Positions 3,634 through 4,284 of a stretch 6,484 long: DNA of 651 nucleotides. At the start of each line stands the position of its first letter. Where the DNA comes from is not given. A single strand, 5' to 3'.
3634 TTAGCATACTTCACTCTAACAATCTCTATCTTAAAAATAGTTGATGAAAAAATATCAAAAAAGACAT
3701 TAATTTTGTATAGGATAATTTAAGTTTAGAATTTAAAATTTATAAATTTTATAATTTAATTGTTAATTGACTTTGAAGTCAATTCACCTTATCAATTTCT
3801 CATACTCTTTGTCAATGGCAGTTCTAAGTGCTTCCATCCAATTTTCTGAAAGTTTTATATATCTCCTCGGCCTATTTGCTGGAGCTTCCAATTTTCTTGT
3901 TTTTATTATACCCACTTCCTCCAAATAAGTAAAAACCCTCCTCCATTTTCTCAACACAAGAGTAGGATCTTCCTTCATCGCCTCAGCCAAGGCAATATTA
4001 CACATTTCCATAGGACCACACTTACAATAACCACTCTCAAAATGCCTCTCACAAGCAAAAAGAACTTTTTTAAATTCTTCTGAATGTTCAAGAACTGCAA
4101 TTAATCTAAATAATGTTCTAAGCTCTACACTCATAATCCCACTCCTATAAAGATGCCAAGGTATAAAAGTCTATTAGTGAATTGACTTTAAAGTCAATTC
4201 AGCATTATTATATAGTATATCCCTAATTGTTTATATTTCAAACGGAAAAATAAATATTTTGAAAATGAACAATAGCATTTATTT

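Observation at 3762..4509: Triplicated 26-bp palindrome partitions two mini-genes into cassette-like units downstream of herA-nurA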

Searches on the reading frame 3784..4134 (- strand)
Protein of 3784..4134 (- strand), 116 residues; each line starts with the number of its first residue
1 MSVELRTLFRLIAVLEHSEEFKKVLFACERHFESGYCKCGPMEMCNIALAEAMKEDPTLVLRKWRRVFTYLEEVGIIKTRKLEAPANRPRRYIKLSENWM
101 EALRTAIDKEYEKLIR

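Call 6: search_protein_families(library=pfam, proteins=[window:3784-4134:-], max_evalue=0.1)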
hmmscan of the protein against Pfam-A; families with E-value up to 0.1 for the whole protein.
window:3784-4134:- (116 aa): 3 families
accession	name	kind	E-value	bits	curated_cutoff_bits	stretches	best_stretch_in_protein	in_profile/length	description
PF07065.19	D123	-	0.022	14.4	24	1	51-115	147-211/300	D123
PF24538.1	DUF7599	-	0.025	14.7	27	1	62-101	40-78/85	Domain of unknown function (DUF7599)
PF23336.1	HTH_TbsP_C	-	0.034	14.7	27.1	1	67-103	75-111/121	Transcriptional regulator TbsP-like, C-terminal HTH domain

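Call 8: find_encoding_contigs(protein=window:3784-4134:-, flank=10000, max_places=10)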
Protein window:3784-4134:- (116 aa): 23 contigs read that carry it; 10 places shown.
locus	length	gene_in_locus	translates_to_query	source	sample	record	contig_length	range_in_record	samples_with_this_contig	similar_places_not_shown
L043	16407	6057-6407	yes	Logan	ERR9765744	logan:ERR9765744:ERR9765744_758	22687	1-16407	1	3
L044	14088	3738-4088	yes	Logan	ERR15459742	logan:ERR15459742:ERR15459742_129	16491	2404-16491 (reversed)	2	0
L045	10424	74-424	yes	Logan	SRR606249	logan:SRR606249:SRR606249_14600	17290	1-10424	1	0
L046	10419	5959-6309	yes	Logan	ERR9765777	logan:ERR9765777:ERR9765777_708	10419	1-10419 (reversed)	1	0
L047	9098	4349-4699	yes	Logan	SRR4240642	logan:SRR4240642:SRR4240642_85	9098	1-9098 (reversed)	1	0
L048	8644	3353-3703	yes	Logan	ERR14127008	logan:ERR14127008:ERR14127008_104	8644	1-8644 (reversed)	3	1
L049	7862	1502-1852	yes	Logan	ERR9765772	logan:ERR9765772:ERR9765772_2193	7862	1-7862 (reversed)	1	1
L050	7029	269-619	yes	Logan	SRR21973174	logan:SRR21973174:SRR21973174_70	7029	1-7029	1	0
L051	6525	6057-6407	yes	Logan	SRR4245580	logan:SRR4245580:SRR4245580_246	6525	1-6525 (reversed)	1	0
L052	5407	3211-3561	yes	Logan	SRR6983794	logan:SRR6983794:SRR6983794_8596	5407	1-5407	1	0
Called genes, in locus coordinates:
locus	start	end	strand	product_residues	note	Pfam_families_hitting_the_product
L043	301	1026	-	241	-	PF11536:DUF3226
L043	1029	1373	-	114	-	PF13175:AAA_15 (weak)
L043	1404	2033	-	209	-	PF11398:DUF2813 (weak), PF13175:AAA_15, PF13476:AAA_23 (weak)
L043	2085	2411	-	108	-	-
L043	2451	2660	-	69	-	PF04014:MazE_antitoxin (weak)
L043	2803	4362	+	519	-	PF09378:HAS-barrel, PF01935:DUF87, PF05872:HerA_C (weak)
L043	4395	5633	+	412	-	PF09376:NurA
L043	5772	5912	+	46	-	-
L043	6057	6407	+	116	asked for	-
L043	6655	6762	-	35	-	-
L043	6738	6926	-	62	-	-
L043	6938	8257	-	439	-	PF01637:ATPase_2, PF13173:AAA_14, PF03008:DUF234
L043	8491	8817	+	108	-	-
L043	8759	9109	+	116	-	-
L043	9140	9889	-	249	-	PF27406:MJECL01_C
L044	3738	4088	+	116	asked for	-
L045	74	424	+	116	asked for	-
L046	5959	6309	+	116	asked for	-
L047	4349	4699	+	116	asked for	-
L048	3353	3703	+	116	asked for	-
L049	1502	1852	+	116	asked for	-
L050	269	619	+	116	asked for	-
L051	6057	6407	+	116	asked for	-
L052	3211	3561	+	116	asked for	-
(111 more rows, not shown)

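Call 9: find_homologous_proteins(query=window:3784-4134:-)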
Query window:3784-4134:- (116 aa): 15 proteins with E <= 0.001 among 20 candidates.
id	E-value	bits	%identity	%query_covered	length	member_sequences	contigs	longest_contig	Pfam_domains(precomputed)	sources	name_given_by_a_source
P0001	1.5e-70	252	99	100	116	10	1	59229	-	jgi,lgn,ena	-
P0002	2.4e-64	232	89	99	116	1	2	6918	-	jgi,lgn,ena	-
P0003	2.8e-58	213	83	100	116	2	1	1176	-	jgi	-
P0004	8.3e-43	163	67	98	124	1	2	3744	-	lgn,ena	-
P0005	5.2e-42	160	65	92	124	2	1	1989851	-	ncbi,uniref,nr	ncbi:hypothetical protein [Thermococcus sp. 2319x1]|uniref:hypothetical protein n=1 Tax=Thermococcus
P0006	3.2e-41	158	64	98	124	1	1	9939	-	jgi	-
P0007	4.1e-41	157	65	98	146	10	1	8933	-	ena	-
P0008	2.7e-40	155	64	98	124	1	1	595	-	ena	-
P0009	2.1e-39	152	63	96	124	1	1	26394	-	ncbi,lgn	ncbi:hypothetical protein [Thermococcus prieurii]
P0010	2.3e-39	152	64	96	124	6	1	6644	-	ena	-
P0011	3.3e-39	151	63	96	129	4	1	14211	-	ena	-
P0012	3.5e-39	151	64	96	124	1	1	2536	-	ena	-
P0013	4.5e-38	148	63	96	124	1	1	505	-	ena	-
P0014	1.7e-37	146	63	96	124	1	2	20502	-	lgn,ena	-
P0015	3.7e-25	106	68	63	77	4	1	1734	-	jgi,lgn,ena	-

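Call 14: find_encoding_contigs(protein=P0001, flank=10000, max_places=6)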
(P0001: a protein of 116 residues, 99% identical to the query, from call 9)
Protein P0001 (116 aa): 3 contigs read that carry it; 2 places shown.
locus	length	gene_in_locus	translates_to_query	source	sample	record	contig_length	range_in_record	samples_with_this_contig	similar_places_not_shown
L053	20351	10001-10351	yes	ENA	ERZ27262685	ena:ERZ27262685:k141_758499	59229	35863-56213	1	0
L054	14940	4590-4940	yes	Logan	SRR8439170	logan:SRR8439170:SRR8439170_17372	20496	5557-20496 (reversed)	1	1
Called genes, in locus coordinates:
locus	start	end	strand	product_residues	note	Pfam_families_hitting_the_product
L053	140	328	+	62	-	-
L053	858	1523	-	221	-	-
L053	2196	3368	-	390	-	PF02417:Chromate_transp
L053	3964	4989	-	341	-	PF01637:ATPase_2, PF13191:AAA_16, PF13173:AAA_14 (weak), PF13401:AAA_22 (weak), PF21690:MJ1010-like_2nd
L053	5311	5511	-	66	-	PF00125:Histone, PF00808:CBFD_NFYB_HMF, PF15630:CENP-S (weak)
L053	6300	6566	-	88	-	PF14947:HTH_45 (weak), PF03551:PadR (weak)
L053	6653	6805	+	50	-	-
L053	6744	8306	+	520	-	PF09378:HAS-barrel (weak), PF01935:DUF87, PF05872:HerA_C (faint)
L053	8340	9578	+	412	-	PF09376:NurA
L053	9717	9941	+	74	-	-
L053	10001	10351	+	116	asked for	-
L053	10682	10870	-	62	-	-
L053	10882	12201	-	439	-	PF01637:ATPase_2, PF13173:AAA_14, PF03008:DUF234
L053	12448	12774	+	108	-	-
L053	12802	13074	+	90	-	-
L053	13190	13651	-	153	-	PF22785:Tc-R-P, PF22784:PTP-SAK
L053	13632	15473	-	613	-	PF08378:NERD, PF00580:UvrD-helicase, PF04851:ResIII (faint), PF13245:AAA_19 (weak), PF13087:AAA_12, PF13361:UvrD_C, PF13538:UvrD_C_2 (weak)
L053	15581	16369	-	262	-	PF21003:NucS_N, PF01939:NucS_C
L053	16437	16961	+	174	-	PF04033:DUF365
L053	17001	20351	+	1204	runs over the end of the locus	PF02384:N6_Mtase (faint), PF01170:UPF0020 (faint), PF20473:MmeI_Mtase, PF07669:Eco57I, PF12950:TaqI_C (weak)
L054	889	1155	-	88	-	PF14947:HTH_45 (weak), PF03551:PadR (weak)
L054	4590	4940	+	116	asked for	-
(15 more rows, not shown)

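Call 30: find_encoding_contigs(protein=P0005, flank=6000, max_places=3)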
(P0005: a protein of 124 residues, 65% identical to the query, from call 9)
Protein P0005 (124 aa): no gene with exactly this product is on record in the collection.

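Call 31: find_encoding_contigs(protein=P0009, flank=6000, max_places=3)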
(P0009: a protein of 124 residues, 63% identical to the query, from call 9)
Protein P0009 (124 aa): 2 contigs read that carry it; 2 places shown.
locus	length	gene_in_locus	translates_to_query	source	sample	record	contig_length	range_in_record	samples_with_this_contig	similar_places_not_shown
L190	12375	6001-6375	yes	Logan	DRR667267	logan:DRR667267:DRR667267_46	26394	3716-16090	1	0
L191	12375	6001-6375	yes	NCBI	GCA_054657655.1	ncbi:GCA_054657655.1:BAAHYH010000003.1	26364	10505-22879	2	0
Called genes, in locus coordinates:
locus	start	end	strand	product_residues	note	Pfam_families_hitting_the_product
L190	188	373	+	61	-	-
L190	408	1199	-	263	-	PF09520:HinfI (faint)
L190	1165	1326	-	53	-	-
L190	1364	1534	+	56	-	PF04014:MazE_antitoxin, PF15937:PrlF_antitoxin (weak)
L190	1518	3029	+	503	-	PF00145:DNA_methylase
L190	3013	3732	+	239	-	PF00730:HhH-GPD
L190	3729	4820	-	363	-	-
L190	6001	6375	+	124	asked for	-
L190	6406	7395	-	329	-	-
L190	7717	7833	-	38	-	-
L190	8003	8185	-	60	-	-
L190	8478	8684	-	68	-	-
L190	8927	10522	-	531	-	-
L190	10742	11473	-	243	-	-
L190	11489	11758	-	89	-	-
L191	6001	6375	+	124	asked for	-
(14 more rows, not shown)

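Call 36: find_encoding_contigs(protein=P0014, flank=8000, max_places=3)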
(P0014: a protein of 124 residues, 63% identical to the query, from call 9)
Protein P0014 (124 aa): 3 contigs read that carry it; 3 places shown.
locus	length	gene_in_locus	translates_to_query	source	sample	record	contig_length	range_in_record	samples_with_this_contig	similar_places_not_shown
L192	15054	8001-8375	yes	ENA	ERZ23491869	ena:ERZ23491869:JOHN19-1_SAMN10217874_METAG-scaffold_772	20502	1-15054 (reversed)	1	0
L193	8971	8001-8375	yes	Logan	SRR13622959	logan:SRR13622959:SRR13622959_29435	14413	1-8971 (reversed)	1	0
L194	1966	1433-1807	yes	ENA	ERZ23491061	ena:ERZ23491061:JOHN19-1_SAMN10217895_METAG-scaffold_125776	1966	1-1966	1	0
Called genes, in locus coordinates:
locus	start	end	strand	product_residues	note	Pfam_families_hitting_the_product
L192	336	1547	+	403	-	PF05621:TniB (weak), PF13191:AAA_16 (weak), PF00004:AAA (weak), PF13401:AAA_22, PF22703:Cdc6_lid, PF09079:WHD_Cdc6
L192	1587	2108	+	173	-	-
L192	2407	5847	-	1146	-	PF09250:Prim-Pol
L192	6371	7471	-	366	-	-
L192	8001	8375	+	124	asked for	-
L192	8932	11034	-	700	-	-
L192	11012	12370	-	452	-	-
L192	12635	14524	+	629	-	PF02384:N6_Mtase, PF01170:UPF0020 (faint)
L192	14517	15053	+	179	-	?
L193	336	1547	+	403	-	PF05621:TniB (weak), PF13191:AAA_16 (weak), PF00004:AAA (weak), PF13401:AAA_22, PF22703:Cdc6_lid, PF09079:WHD_Cdc6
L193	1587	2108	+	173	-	-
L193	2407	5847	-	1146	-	PF09250:Prim-Pol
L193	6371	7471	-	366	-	-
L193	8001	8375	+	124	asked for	-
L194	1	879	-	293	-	?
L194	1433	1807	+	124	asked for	-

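Call 37: find_encoding_contigs(protein=P0011, flank=8000, max_places=3)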
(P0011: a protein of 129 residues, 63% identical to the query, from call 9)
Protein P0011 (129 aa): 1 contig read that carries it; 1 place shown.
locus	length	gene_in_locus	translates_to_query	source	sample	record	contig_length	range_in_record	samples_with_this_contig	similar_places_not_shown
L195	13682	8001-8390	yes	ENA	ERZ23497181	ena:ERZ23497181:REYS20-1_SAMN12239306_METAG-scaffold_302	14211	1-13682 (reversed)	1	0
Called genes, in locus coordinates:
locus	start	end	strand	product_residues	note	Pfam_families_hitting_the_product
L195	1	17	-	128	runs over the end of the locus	-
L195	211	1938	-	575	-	PF08279:HTH_11 (faint), PF13730:HTH_36 (faint)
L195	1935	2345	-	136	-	-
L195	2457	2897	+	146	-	PF01423:LSM (weak)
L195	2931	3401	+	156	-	PF00392:GntR (weak)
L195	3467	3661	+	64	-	-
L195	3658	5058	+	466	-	PF00145:DNA_methylase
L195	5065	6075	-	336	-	-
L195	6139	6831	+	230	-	PF00730:HhH-GPD, PF00633:HHH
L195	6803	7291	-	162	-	-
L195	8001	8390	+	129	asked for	-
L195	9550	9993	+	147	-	-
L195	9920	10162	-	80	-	-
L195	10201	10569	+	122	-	-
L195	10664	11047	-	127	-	-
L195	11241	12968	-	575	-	PF08279:HTH_11 (faint), PF13730:HTH_36 (faint)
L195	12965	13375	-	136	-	-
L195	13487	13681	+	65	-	?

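Call 43: search_solved_structures(query=A1, max_evalue=10)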
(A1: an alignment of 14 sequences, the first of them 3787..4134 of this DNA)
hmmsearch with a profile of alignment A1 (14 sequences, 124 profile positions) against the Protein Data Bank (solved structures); distinct sequences matched with E-value up to 10: 2.
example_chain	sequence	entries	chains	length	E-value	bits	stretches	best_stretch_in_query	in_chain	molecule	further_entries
2p4w_A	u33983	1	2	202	0.016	18.3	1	72-100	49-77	Transcriptional regulatory protein arsR family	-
2fbi_A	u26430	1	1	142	0.36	14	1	67-122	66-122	probable transcriptional regulator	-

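Call 44: find_encoding_contigs(protein=P0002, flank=8000, max_places=3)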
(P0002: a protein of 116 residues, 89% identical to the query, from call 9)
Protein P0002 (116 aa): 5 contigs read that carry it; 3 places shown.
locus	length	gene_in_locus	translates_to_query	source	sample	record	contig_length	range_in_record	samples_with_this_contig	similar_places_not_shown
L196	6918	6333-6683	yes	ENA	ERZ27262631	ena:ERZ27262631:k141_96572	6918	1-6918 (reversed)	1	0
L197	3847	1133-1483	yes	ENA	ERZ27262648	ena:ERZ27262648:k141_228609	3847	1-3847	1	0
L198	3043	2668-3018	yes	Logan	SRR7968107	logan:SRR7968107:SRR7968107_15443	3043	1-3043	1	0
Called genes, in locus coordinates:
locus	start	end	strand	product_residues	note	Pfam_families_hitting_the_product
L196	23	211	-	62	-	PF05168:HEPN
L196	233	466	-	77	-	PF05168:HEPN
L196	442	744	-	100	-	-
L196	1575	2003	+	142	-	PF13424:TPR_12 (weak)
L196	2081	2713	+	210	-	-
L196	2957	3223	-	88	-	PF14947:HTH_45 (weak), PF03551:PadR (weak)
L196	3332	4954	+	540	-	-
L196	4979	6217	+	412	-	PF09376:NurA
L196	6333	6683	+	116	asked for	-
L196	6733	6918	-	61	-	?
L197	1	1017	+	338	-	?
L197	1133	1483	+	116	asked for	-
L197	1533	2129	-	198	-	-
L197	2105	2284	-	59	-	-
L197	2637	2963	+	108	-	-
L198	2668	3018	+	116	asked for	-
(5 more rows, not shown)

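Call 45: find_encoding_contigs(protein=P0006, flank=8000, max_places=3)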
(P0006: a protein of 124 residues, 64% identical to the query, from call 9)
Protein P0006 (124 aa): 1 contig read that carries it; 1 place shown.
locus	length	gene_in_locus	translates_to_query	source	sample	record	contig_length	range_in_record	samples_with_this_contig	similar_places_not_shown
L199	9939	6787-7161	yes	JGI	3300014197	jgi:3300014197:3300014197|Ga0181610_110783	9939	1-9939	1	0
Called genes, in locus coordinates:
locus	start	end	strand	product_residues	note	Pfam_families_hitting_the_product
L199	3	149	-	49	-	?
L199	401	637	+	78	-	-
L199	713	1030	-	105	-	-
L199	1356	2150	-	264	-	PF01978:TrmB, PF11495:TrmB_EBD_N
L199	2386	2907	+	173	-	-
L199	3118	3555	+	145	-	PF01878:EVE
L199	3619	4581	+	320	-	PF01555:N6_N4_Mtase, PF01170:UPF0020 (weak), PF13847:Methyltransf_31 (faint), PF08241:Methyltransf_11 (faint), PF01555:N6_N4_Mtase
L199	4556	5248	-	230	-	-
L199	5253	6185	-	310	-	PF02086:MethyltransfD12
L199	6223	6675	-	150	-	PF21983:NikA-like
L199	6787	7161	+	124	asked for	-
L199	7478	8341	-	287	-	-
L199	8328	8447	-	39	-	-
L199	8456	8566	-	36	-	-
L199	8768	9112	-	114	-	-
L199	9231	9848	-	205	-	PF01047:MarR (faint), PF01978:TrmB (faint), PF08461:WHD_RNase_R (faint), PF25213:HVO_A0261_N (faint), PF08279:HTH_11 (weak), PF12802:MarR_2 (faint), PF09339:HTH_IclR (faint), PF13730:HTH_36 (weak), +2 more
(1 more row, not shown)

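Call 48: predict_structure(alignment_id=A1)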
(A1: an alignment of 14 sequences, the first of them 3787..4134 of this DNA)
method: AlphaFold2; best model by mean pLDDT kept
length: 116 residues; sequences in the alignment: 14
mean_pLDDT: 71.5   pTM: 0.61
mean pLDDT of the five models: 71.5, 64.8, 63.7, 55.8, 54.5
residues with pLDDT >= 90: 0; 70-90: 72; 50-70: 42; < 50: 2
segments of 3 or more residues with pLDDT < 50: none
pLDDT, mean of each block of 10 residues (from residue 1): 58 62 59 67 76 75 76 82 66 81 81 77
secondary structure, 60 per line:
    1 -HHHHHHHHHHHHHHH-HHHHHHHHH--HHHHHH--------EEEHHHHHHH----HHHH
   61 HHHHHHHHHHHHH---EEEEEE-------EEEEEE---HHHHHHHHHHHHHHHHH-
elements in order: H2-16 H18-26 H29-34 E43-45 H46-52 H57-73 E77-82 E90-95 H99-115

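Call 52: fold_search(model_id=the predicted structure, library=pdb)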
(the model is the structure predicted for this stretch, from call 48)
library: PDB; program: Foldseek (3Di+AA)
matches with E <= 10: 993; with E <= 0.001: 0
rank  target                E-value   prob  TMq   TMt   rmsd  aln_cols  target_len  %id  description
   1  1ub9                  1.2e-03  1.00  0.43  0.48   8.0       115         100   16  Structure of the transcriptional regulator homologue protein from Pyrococcus horikoshii OT3 (released 2004-05-04)
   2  8zde_B                2.4e-03  0.96  0.36  0.30  15.1       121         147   16  Crystal structure of HsmR with DNA bound (released 2025-11-05)
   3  8zde_C                6.1e-03  0.90  0.36  0.31  14.9       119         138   16  Crystal structure of HsmR with DNA bound (released 2025-11-05)
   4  3r0a_A                6.5e-03  0.98  0.43  0.41   8.6       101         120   15  Possible transcriptional regulator from Methanosarcina mazei Go1 (gi 21227196) (released 2011-03-23)
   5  3zmd_C                7.0e-03  0.96  0.39  0.31  14.3       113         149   14  Crystal structure of AbsC, a MarR family transcriptional regulator from Streptomyces coelicolor (released 2013-02-20)
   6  8zde_A                7.9e-03  0.85  0.35  0.30  15.0       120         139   17  Crystal structure of HsmR with DNA bound (released 2025-11-05)
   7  8yli_B                8.4e-03  0.99  0.41  0.32   7.8       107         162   16  Crystal structure of Pectobacterium atrosepticum PecS in complex with operator DNA (released 2024-11-13)
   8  6cmv_B                9.0e-03  1.00  0.44  0.44   3.6        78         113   22  Crystal structure of Archaeal Biofilm Regulator (AbfR2) from Sulfolobus acidocaldarius (released 2018-11-14)
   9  8ylg_A                9.0e-03  0.99  0.39  0.30   7.0        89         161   16  Crystal structure of Burkholderia thailandensis MftR in complex with operator DNA (released 2024-11-13)
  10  8ylg_B                9.6e-03  0.99  0.39  0.30   7.0        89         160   16  Crystal structure of Burkholderia thailandensis MftR in complex with operator DNA (released 2024-11-13)
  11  5aip_A                9.6e-03  0.92  0.37  0.32  10.0       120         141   12  Crystal structure of NadR in complex with 4-hydroxyphenylacetate (released 2016-03-02)
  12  6cmv_C                1.0e-02  0.97  0.43  0.44   9.1       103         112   20  Crystal structure of Archaeal Biofilm Regulator (AbfR2) from Sulfolobus acidocaldarius (released 2018-11-14)
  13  6pln_A                1.1e-02  0.99  0.43  0.46   3.4        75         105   21  X-ray crystal structure of Pyrococcus furiosus general transcription factor TFE-alpha (released 2020-07-08)
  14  8aga                  1.2e-02  0.99  0.39  0.35   6.4        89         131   17  Structure of p-hydroxy benzoic acid ligand bound HosA transcriptional regulator from enteropathogenic Escherichia coli O (released 2023-08-02)
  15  7nvr_W                1.2e-02  0.98  0.48  0.30   7.2       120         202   16  Human Mediator with RNA Polymerase II Pre-initiation complex (released 2021-05-05)
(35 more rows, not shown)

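Call 53: search_protein_representatives(alignment_id=A1)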
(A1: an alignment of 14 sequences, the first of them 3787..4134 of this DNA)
Query: 14 sequences, 124 profile positions. Proteins with E-value up to 0.001 (for the whole library): 22; up to 1e-10: 10; up to 1e-30: 1. The best 22 are listed.
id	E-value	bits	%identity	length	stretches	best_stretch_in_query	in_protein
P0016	2.3e-41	156.7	-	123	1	3-122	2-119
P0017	3.5e-25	104.5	-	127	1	1-123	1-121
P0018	3.7e-23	97.9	-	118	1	5-118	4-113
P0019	4.5e-21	91.2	-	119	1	5-119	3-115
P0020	4.3e-15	71.9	-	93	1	57-123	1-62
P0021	2.0e-14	69.7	-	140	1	8-123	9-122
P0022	7.0e-14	68.0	-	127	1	5-109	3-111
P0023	3.4e-13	65.7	-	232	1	1-117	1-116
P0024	3.0e-11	59.5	-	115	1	8-116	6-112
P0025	7.6e-11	58.2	-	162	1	3-116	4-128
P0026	1.9e-10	56.9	-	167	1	3-118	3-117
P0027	1.7e-09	53.8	-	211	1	8-121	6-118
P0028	2.8e-09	53.1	-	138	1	3-107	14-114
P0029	3.2e-07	46.4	-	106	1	5-110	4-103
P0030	3.7e-06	43.0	-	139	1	8-121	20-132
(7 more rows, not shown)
